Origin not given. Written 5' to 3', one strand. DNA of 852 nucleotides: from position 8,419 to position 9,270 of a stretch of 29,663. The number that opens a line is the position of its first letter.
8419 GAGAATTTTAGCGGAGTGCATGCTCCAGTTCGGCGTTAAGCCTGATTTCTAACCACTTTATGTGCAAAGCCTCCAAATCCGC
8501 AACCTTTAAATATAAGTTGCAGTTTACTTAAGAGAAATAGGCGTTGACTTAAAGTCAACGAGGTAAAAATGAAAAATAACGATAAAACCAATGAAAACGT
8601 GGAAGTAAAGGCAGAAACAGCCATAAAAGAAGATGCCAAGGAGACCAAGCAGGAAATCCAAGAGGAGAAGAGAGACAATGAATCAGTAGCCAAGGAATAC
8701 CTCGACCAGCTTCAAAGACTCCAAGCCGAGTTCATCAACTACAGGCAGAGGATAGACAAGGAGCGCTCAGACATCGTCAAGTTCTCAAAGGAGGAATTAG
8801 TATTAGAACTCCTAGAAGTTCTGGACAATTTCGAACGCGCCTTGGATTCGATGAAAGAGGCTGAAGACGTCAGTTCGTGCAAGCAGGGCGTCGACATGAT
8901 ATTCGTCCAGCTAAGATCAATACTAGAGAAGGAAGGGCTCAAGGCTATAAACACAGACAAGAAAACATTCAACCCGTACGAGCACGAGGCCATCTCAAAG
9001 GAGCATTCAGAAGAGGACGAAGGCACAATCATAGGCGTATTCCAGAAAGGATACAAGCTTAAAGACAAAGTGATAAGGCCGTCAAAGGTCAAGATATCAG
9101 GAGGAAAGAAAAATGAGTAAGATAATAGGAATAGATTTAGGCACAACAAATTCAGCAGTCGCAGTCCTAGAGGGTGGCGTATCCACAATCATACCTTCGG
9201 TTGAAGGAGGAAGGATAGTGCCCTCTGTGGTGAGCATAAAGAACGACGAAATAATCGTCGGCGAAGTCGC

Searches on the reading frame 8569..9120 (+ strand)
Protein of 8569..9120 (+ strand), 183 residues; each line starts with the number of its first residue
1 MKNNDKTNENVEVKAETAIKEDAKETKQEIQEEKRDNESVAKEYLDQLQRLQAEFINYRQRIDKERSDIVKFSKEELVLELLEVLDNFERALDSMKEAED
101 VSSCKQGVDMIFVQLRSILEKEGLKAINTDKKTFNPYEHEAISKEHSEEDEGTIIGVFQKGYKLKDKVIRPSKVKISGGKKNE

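Call 3: search_protein_families(library=pfam, proteins=[window:8569-9120:+])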
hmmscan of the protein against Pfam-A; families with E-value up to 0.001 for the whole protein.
window:8569-9120:+ (183 aa): 1 family
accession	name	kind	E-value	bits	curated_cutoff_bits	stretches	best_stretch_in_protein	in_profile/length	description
PF01025.24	GrpE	-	1.6e-45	155.2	25.8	1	20-177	6-164/165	GrpE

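Call 9: find_homologous_proteins(query=window:8569-9120:+, max_evalue=1e-10)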
Query window:8569-9120:+ (183 aa): 1476 proteins with E <= 1e-10 among 1623 candidates; the best 120 are listed.
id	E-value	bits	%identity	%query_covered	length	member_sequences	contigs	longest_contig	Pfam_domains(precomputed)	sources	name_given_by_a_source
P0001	5.4e-106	370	99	100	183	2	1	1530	PF01025.25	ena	-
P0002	3.8e-96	338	89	100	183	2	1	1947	PF01025.25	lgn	-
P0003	7.1e-92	324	86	100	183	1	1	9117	PF01025.25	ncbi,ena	-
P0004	1.5e-66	242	69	84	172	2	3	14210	PF01025.25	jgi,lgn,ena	-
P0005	5.1e-65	237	70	90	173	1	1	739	PF01025.25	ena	-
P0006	1.7e-63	232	66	93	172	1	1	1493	PF01025.25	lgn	-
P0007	2.0e-62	228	67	87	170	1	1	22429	PF01025.25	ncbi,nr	ncbi:nucleotide exchange factor GrpE [Candidatus Woesearchaeota archaeon]|nr:MAG: nucleotide exchang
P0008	1.3e-59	219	64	92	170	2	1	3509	PF01025.25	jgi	jgi:molecular chaperone GrpE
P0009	1.1e-50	190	64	78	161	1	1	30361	PF01025.25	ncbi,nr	ncbi:MAG: nucleotide exchange factor GrpE [Nanoarchaeota archaeon]|nr:nucleotide exchange factor Grp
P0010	1.6e-49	186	54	99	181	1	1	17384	PF01025.25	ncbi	ncbi:MAG: nucleotide exchange factor GrpE [Candidatus Woesearchaeota archaeon]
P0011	1.2e-46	177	55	87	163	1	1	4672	PF01025.25,PF21121.3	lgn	-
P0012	2.6e-44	169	55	89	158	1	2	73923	PF01025.25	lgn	-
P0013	3.2e-44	169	56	87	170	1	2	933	PF01025.25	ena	-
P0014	5.2e-44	168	59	77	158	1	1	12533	PF01025.25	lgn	-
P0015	7.2e-44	168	55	89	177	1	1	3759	PF01025.25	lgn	-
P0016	3.3e-42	162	57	77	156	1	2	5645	PF01025.25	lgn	-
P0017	6.3e-41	158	55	75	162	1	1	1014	PF01025.25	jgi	jgi:molecular chaperone GrpE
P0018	3.3e-38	149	49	92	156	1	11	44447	PF01025.25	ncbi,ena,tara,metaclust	tara:strand:- start:7788 stop:8258 length:471 start_codon:yes stop_codon:yes gene_type:complete|meta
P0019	4.2e-38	149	55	78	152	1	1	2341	PF01025.25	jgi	jgi:molecular chaperone GrpE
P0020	9.0e-38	148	55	77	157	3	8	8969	PF01025.25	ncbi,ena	-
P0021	7.9e-37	145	49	93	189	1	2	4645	PF01025.25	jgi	jgi:molecular chaperone GrpE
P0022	9.0e-37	145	54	77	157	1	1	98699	PF01025.25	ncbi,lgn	-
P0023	2.5e-36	143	49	93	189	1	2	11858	PF01025.25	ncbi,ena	-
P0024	3.6e-36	143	50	82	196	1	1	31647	PF01025.25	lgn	-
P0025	4.0e-36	143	49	93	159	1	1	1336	PF01025.25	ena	-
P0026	5.4e-35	139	51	73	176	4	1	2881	PF01025.25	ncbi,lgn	ncbi:MAG: nucleotide exchange factor GrpE [Candidatus Methanofastidiosia archaeon]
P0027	7.1e-35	139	54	74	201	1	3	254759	PF01025.25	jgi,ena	-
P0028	9.2e-35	138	50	75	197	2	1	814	PF01025.25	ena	-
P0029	9.6e-35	138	51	74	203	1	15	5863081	PF01025.25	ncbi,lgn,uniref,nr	ncbi:molecular chaperone GrpE (heat shock protein) [Desulfosporosinus orientis DSM 765]|uniref:Prote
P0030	1.0e-34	138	47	86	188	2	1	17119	PF01025.25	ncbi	-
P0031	2.0e-34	137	52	75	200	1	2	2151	PF01025.25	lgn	-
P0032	2.5e-34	137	49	78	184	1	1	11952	PF01025.25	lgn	-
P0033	3.1e-34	136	55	75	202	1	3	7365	PF01025.25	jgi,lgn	jgi:Molecular chaperone GrpE (heat shock protein)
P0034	3.4e-34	136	50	77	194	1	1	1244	PF01025.25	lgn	-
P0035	3.8e-34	136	47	82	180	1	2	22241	PF01025.25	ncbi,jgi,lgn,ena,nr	ncbi:MAG TPA: nucleotide exchange factor GrpE [Methanosarcinales archaeon]|nr:nucleotide exchange fa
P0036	5.5e-34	136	51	74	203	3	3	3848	PF01025.25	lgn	-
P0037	5.6e-34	136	53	75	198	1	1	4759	PF01025.25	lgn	-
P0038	5.8e-34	136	45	84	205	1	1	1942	PF01025.25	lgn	-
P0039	8.1e-34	135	45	84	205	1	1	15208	PF01025.25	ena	-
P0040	9.2e-34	135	44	93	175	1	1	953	PF01025.25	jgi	-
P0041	1.1e-33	135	51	75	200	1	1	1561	PF01025.25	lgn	-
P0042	1.1e-33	135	47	85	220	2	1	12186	PF01025.25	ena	-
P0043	1.2e-33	135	52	75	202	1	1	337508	PF01025.25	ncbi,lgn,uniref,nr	ncbi:nucleotide exchange factor GrpE [Desulfosporosinus sp. Sb-LF]|uniref:nucleotide exchange factor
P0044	1.2e-33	135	52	74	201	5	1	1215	PF01025.25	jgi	-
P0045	1.3e-33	134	51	89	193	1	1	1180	PF01025.25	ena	-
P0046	1.4e-33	134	53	75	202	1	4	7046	PF01025.25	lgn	-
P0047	1.6e-33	134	47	96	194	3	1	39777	PF01025.25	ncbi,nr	ncbi:MAG TPA: nucleotide exchange factor GrpE [Clostridia bacterium]|nr:nucleotide exchange factor G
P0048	2.4e-33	134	48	81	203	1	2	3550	PF01025.25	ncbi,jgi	ncbi:MAG: nucleotide exchange factor GrpE [Candidatus Thorarchaeota archaeon]|jgi:molecular chaperon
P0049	2.5e-33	134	49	86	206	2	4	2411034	PF01025.25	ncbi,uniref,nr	ncbi:molecular chaperone GrpE [Thermoanaerobacter kivui]|uniref:Protein GrpE n=1 Tax=Thermoanaerobac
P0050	3.1e-33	133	49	83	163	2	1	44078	PF01025.25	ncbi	ncbi:MAG: nucleotide exchange factor GrpE [archaeon]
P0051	3.3e-33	133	44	97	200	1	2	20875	PF01025.25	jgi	jgi:molecular chaperone GrpE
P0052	3.4e-33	133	53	75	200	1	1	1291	PF01025.25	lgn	-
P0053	3.5e-33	133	46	86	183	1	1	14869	PF01025.25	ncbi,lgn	-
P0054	4.5e-33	133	50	75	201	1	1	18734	PF01025.25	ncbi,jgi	-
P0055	5.5e-33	132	50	75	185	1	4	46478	PF01025.25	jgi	jgi:molecular chaperone GrpE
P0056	6.5e-33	132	50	80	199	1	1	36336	PF01025.25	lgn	-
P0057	6.5e-33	132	48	92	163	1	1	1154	PF01025.25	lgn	-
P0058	6.6e-33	132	50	75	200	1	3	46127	PF01025.25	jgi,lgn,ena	-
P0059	6.7e-33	132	50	75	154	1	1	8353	PF01025.25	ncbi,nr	ncbi:MAG: nucleotide exchange factor GrpE, partial [Peptococcaceae bacterium]|nr:nucleotide exchange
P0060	7.9e-33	132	53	75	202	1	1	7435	PF01025.25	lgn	-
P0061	8.0e-33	132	44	84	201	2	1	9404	PF01025.25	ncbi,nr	ncbi:MAG: nucleotide exchange factor GrpE [Theionarchaea archaeon]|nr:nucleotide exchange factor Grp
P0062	9.6e-33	132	51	72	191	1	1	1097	PF01025.25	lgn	-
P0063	1.0e-32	132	53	75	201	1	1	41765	PF01025.25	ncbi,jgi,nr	ncbi:MAG: nucleotide exchange factor GrpE [Peptococcaceae bacterium]|jgi:molecular chaperone GrpE|nr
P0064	1.0e-32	132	51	75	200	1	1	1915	PF01025.25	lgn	-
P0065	1.1e-32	131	50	75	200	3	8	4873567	PF01025.25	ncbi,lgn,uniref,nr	ncbi:nucleotide exchange factor GrpE [Desulfosporosinus meridiei]|uniref:Protein GrpE n=1 Tax=Desulf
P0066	1.2e-32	131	53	74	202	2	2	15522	PF01025.25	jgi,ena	jgi:molecular chaperone GrpE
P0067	1.2e-32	131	52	75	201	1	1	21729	PF01025.25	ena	-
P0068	1.2e-32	131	51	75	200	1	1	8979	PF01025.25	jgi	jgi:molecular chaperone GrpE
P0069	1.3e-32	131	51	75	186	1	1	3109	PF01025.25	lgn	-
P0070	1.4e-32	131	51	75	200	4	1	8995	PF01025.25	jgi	-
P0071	1.5e-32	131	47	85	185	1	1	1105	PF01025.25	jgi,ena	-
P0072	1.7e-32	131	51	75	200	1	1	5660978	PF01025.25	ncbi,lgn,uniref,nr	ncbi:nucleotide exchange factor GrpE [Desulfosporosinus youngiae]|uniref:Protein GrpE n=1 Tax=Desulf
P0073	1.9e-32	131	52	75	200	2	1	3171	PF01025.25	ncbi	-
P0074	2.0e-32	131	51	75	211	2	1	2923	PF01025.25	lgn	-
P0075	2.3e-32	130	51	75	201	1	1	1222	PF01025.25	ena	-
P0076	2.5e-32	130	45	84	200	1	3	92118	PF01025.25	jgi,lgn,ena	jgi:molecular chaperone GrpE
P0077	2.5e-32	130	48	82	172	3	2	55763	PF01025.25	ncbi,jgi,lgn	jgi:molecular chaperone GrpE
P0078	2.7e-32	130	50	75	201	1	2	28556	PF01025.25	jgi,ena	-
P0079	2.7e-32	130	49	75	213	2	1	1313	PF01025.25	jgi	-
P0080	2.8e-32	130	51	75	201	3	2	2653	PF01025.25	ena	-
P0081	2.9e-32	130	51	75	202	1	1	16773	PF01025.25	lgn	-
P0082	3.3e-32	130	50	75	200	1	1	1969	PF01025.25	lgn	-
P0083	3.6e-32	130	49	86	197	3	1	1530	PF01025.25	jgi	jgi:molecular chaperone GrpE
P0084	3.7e-32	130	47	82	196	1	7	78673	PF01025.25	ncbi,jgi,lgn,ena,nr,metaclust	ncbi:MAG: nucleotide exchange factor GrpE [Theionarchaea archaeon]|nr:MAG: hypothetical protein AYK1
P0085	3.9e-32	130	46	91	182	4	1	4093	PF01025.25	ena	-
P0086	4.6e-32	129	47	77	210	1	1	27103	PF01025.25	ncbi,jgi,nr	ncbi:MAG: nucleotide exchange factor GrpE [Nitrospirae bacterium]|nr:nucleotide exchange factor GrpE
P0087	5.3e-32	129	47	80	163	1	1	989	PF01025.25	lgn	-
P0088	5.3e-32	129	44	84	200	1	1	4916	PF01025.25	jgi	-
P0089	5.4e-32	129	49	75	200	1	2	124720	PF01025.25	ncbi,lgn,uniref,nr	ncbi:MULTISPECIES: nucleotide exchange factor GrpE [unclassified Desulfosporosinus]|uniref:nucleotid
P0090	5.4e-32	129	52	72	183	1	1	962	PF01025.25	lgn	-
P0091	6.5e-32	129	47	93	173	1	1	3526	PF01025.25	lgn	-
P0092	7.9e-32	129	50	75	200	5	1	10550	PF01025.25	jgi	-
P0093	9.9e-32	128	48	74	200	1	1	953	PF01025.25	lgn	-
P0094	1.0e-31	128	51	75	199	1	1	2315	PF01025.25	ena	-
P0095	1.1e-31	128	51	75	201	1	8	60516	PF01025.25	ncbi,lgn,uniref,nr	ncbi:nucleotide exchange factor GrpE [Desulfosporosinus metallidurans]|uniref:Protein GrpE n=1 Tax=D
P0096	1.1e-31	128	46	82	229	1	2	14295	PF01025.25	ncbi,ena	-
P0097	1.1e-31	128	46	89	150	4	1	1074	PF01025.25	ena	-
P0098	1.1e-31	128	47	85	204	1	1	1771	PF01025.25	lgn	-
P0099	1.2e-31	128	43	98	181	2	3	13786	PF01025.25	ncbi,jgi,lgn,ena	-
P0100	1.2e-31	128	47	82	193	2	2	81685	PF01025.25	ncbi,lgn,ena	-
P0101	1.2e-31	128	45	97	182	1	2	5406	PF01025.25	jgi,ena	-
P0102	1.3e-31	128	53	75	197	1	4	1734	PF01025.25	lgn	-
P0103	1.4e-31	128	51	75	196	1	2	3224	PF01025.25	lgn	-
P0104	1.5e-31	128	52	70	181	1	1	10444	PF01025.25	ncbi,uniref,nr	ncbi:nucleotide exchange factor GrpE [Clostridium sp. D2Q-14]|uniref:nucleotide exchange factor GrpE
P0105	1.5e-31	128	51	74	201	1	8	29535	PF01025.25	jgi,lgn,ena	-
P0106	1.6e-31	128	53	75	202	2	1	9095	PF01025.25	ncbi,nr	ncbi:MAG: nucleotide exchange factor GrpE [Bacillota bacterium]|nr:nucleotide exchange factor GrpE [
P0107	1.7e-31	128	42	94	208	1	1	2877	PF01025.25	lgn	-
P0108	1.8e-31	128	45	70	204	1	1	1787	PF01025.25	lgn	-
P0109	2.0e-31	127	49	75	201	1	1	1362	PF01025.25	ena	-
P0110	2.1e-31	127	44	96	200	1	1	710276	PF01025.25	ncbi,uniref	ncbi:nucleotide exchange factor GrpE [Desulfosporosinus sp. SYSU MS00001]|uniref:nucleotide exchange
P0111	2.2e-31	127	51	75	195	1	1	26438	PF01025.25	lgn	-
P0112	2.2e-31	127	50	75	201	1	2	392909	PF01025.25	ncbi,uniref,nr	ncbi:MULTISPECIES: nucleotide exchange factor GrpE [Desulfosporosinus]|uniref:Protein GrpE n=1 Tax=D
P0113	2.3e-31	127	48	78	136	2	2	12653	PF01025.25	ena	-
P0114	2.5e-31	127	46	75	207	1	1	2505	PF01025.25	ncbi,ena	-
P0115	2.6e-31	127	49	79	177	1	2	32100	PF01025.25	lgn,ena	-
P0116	2.9e-31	127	50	75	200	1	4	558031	PF01025.25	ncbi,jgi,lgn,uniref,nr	ncbi:nucleotide exchange factor GrpE [Desulfosporosinus sp.]|uniref:nucleotide exchange factor GrpE 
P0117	2.9e-31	127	46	82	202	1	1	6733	PF01025.25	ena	-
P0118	3.2e-31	127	50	75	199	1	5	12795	PF01025.25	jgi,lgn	jgi:molecular chaperone GrpE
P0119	3.2e-31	127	50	75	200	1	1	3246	PF01025.25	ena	-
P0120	3.7e-31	127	50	75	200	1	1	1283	PF01025.25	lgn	-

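Call 10: find_encoding_contigs(protein=P0003, flank=4000, max_places=3)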
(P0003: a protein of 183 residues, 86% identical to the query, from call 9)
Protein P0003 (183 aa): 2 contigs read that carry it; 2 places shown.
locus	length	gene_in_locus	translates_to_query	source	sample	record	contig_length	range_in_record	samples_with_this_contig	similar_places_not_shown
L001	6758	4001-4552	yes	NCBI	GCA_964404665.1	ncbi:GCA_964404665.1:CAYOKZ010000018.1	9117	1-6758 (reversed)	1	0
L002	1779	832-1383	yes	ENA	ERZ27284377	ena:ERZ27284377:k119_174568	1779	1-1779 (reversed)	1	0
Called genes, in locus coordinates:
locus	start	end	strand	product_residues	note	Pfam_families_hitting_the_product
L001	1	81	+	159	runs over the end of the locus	PF00334:NDK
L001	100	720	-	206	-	-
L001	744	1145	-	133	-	PF12840:HTH_20 (weak), PF13412:HTH_24 (weak), PF01022:HTH_5, PF08279:HTH_11 (weak)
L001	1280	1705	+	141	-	-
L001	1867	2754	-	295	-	PF01145:Band_7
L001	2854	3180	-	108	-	-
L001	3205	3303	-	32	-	-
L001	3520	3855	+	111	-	-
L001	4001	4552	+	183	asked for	PF01025:GrpE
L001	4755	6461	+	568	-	PF00012:HSP70, PF06723:MreB_Mbl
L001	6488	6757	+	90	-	?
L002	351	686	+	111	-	-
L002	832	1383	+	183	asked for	PF01025:GrpE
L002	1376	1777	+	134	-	?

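Call 11: find_encoding_contigs(protein=P0002, flank=4000, max_places=3)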
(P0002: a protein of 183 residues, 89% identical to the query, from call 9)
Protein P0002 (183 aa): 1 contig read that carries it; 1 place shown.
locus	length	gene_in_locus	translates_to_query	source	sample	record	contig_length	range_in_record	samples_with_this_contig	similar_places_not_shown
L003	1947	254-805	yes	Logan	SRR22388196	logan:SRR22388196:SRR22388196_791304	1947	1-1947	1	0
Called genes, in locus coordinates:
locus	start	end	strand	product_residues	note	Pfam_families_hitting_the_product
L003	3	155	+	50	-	?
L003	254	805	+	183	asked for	PF01025:GrpE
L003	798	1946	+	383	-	?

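Call 12: find_encoding_contigs(protein=P0004, flank=4000, max_places=3)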
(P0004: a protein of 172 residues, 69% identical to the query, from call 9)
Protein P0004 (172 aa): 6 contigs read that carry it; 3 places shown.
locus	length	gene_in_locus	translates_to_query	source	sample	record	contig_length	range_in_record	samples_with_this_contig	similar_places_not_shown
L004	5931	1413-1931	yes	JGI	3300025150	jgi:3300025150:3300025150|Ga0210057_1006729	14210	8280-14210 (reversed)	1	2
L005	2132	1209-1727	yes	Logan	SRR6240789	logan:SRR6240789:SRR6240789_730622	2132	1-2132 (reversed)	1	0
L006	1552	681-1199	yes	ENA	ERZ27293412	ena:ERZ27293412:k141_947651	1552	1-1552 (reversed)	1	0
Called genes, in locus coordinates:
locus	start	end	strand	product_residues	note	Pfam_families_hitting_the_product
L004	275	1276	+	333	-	-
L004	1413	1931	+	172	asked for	PF01025:GrpE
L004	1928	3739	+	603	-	PF00012:HSP70, PF06723:MreB_Mbl, PF00012:HSP70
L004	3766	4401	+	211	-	-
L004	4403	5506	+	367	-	PF00226:DnaJ, PF01556:DnaJ_C, PF27659:CHP02642 (faint), PF00684:DnaJ_CXXCXGXG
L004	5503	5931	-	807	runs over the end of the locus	PF08298:AAA_PrkA, PF06798:PrkA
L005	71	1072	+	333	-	-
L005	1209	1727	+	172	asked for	PF01025:GrpE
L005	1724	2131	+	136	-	?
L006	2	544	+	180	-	?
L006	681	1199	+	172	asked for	PF01025:GrpE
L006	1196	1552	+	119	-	?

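Call 13: find_encoding_contigs(protein=P0007, flank=4000, max_places=3)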
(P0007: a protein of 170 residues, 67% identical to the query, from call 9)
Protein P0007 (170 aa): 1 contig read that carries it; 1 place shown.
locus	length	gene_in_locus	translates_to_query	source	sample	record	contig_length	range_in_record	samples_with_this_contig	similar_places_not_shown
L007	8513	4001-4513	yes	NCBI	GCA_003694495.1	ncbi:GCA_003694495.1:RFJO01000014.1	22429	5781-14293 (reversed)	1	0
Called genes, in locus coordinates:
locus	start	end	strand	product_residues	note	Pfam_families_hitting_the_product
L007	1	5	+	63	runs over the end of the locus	PF00584:SecE (weak)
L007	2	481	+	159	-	PF03439:Spt5-NGN, PF00467:KOW (weak)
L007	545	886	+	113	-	PF01248:Ribosomal_L7Ae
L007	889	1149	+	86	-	PF01200:Ribosomal_S28e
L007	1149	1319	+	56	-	PF01246:Ribosomal_L24e, PF04570:zf-FLZ (faint)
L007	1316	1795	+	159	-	PF00334:NDK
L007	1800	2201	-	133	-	PF12840:HTH_20 (faint), PF14947:HTH_45 (weak), PF01022:HTH_5, PF08279:HTH_11 (faint), PF13412:HTH_24 (weak)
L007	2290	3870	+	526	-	PF02690:Na_Pi_cotrans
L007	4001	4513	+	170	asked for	PF01025:GrpE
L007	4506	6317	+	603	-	PF00012:HSP70, PF06723:MreB_Mbl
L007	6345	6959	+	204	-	PF01966:HD (weak)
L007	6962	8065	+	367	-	PF00226:DnaJ, PF27659:CHP02642 (faint), PF01556:DnaJ_C, PF00684:DnaJ_CXXCXGXG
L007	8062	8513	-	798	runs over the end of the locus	PF08298:AAA_PrkA, PF06798:PrkA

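Call 25: find_related_loci(query=A1, collection=metagenome_contigs, flank=6000)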
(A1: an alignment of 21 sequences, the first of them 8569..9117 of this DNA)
Query A1 (183 aa) in metagenome_contigs; peptide patterns used: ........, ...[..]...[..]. (x = any residue, [..] = any of these).
600 stretches matched a pattern (row limit reached: there are more); 498 encode a relative of the query (tblastn E <= 1e-3); the best 80 are kept; 80 distinct loci.
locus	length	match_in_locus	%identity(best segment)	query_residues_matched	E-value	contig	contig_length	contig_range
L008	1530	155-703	99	1-183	4e-127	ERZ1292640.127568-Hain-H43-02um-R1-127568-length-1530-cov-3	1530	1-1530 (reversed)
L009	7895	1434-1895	69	18-171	5e-69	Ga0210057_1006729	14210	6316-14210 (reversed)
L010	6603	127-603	50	13-183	7e-48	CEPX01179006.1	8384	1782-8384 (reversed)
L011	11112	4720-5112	54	43-183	1e-43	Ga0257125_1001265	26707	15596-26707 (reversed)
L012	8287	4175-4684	45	9-181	4e-42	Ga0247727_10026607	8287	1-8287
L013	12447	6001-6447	51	30-177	5e-41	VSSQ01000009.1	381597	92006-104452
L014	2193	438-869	50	22-180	6e-40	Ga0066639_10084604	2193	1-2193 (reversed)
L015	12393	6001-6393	53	42-181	2e-38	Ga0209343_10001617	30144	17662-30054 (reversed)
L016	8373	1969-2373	52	40-177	2e-38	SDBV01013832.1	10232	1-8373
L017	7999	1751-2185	43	39-182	2e-37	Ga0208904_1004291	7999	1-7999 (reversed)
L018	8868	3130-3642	45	1-177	3e-37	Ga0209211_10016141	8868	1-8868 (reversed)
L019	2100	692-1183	45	19-177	4e-37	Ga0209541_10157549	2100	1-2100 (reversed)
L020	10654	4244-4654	45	40-175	2e-36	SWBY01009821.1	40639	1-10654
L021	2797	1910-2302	50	43-177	2e-36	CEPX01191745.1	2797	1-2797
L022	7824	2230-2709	47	16-180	3e-36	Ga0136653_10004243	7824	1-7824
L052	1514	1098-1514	46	31-168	4e-33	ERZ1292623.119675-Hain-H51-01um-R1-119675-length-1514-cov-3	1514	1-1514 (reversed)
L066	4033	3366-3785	40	43-183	5e-32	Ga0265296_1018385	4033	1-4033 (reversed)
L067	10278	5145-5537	47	36-170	3e-31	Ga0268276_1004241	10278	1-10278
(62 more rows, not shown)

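Call 35: search_protein_families(library=pfam, proteins=[L012:726-1592:+, L022:1732-2184:+, L052:374-829:+, L015:5601-5936:+, L022:2722-3225:+, L011:3800-4471:-, L066:2597-3055:-], max_evalue=0.01)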
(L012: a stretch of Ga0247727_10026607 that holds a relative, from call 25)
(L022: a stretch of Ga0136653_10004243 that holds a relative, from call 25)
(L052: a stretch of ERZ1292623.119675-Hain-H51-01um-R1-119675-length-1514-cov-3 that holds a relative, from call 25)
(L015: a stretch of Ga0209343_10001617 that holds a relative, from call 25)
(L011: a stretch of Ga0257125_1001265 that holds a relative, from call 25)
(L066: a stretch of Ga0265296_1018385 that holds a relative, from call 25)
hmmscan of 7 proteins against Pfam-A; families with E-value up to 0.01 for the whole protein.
L012:726-1592:+ (288 aa): 2 families
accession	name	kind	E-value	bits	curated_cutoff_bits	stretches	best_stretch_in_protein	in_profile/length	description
PF01435.24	Peptidase_M48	-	3.5e-36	125.2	20.3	1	67-282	3-185/186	Peptidase family M48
PF05569.17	Peptidase_M56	-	0.00016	21.4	31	1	39-157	105-223/296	BlaR1 peptidase M56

L022:1732-2184:+ (150 aa): 3 families
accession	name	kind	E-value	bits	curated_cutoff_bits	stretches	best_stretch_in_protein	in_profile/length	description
PF00011.27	HSP20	-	8.8e-17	61.5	20.8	1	49-149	1-101/102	Hsp20/alpha crystallin family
PF17886.7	ArsA_HSP20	-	2e-06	27.7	22.5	1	57-134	4-62/63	HSP20-like domain found in ArsA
PF04969.22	CS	-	0.0068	17.8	21.3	0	52-137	7-78/78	CS domain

L052:374-829:+ (151 aa): 4 families
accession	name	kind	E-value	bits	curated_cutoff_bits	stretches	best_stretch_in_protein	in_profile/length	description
PF00011.27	HSP20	-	1.2e-15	57.9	20.8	1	50-150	2-101/102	Hsp20/alpha crystallin family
PF17886.7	ArsA_HSP20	-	5.4e-07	29.5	22.5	1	58-134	5-62/63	HSP20-like domain found in ArsA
PF04969.22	CS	-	0.0015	20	21.3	1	52-131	7-72/78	CS domain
PF18201.7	PIH1_CS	-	0.0065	17.4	23.3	0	55-128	32-88/100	PIH1 CS-like domain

L015:5601-5936:+ (111 aa): 0 families

L022:2722-3225:+ (167 aa): 1 family
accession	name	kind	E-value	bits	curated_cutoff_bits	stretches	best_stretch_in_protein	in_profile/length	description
PF03692.20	CxxCxxCC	-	6.9e-10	39.9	23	1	18-107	1-72/85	Putative zinc- or iron-chelating domain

L011:3800-4471:- (223 aa): 0 families

L066:2597-3055:- (152 aa): 1 family
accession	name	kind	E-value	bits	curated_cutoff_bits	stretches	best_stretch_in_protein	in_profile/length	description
PF01455.23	HupF_HypC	-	2.7e-05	24.6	28.5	1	107-150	8-51/65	HupF/HypC family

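Call 36: search_protein_families(library=ncbifam, proteins=[L022:1214-1621:-, L067:4524-4910:-], max_evalue=0.1)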
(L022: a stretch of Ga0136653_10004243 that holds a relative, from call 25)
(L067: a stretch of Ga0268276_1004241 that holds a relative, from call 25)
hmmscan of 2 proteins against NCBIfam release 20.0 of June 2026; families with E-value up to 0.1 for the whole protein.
L022:1214-1621:- (135 aa): 9 families
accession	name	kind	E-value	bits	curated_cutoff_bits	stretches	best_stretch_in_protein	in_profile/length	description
NF040939.2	trans_reg_lrs14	equivalog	1.4e-05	25.1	90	1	45-117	24-101/103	Lrs14 family HTH-type transcriptional regulator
NF053606.1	Sta1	subfamily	6.6e-05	23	80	1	45-116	23-98/100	Sta1 family transcriptional regulator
NF041413.1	ArsR_Rv2640c_fam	equivalog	0.00033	21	155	1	55-95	53-93/118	Rv2640c family ArsR-like transcriptional regulator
NF033788.1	HTH_metalloreg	subfamily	0.0041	16.9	55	1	57-95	22-60/77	metalloregulator ArsR/SmtB family transcription factor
NF046008.1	ICE_MAGa4850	equivalog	0.0086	16.1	55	1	41-99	43-101/233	MAGa4850 family ICE element protein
NF033789.1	repress_SdpR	subfamily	0.0091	15.9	100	1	57-107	18-69/79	autorepressor SdpR family transcription factor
NF041457.1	reg_protDegQ_Bacil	equivalog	0.032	14.3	80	1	100-131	5-36/46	degradation enzyme regulation protein DegQ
NF053610.1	Sso10a_fam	subfamily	0.058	13.4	60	1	47-98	6-55/64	Sso10a family chromatin protein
TIGR02431.1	pcaR_pcaU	subfamily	0.086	12.1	284.75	1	56-105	20-69/248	beta-ketoadipate pathway transcriptional regulators, PcaR/PcaU/PobR family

L067:4524-4910:- (129 aa): 12 families
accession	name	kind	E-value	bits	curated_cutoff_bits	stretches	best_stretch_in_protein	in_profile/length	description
NF053606.1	Sta1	subfamily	2.8e-07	30.6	80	1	41-112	23-98/100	Sta1 family transcriptional regulator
NF040939.2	trans_reg_lrs14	equivalog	6.1e-07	29.4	90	1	43-112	26-100/103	Lrs14 family HTH-type transcriptional regulator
NF041413.1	ArsR_Rv2640c_fam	equivalog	1.1e-05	25.9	155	1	45-93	49-95/118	Rv2640c family ArsR-like transcriptional regulator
NF033789.1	repress_SdpR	subfamily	4.8e-05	23.2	100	1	52-93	18-58/79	autorepressor SdpR family transcription factor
NF033788.1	HTH_metalloreg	subfamily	9.8e-05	22.1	55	1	49-91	18-60/77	metalloregulator ArsR/SmtB family transcription factor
NF047906.1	CdPbTransRegCmtR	equivalog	0.0022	17.9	150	1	42-92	25-70/104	Cd(II)/Pb(II)-sensing metalloregulatory transcriptional regulator CmtR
NF046008.1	ICE_MAGa4850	equivalog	0.0041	17.2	55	1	31-94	37-99/233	MAGa4850 family ICE element protein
NF053704.1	TransRegCcpNBacil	equivalog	0.019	14.4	260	1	47-87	10-50/208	transcriptional regulator CcpN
NF008850.0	PRK11886.1-5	equivalog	0.024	13.8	489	1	47-121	11-87/320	bifunctional biotin--[acetyl-CoA-carboxylase] ligase/biotin operon repressor BirA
NF008847.0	PRK11886.1-2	equivalog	0.028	13.7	293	1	45-106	8-69/320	bifunctional biotin--[acetyl-CoA-carboxylase] ligase/biotin operon repressor BirA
TIGR00122.1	birA_repr_reg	equivalog_domain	0.073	13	70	1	54-95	12-53/69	biotin operon repressor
NF008273.0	PRK11050.1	equivalog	0.082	12.6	153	1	61-92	59-90/156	manganese-binding transcriptional regulator MntR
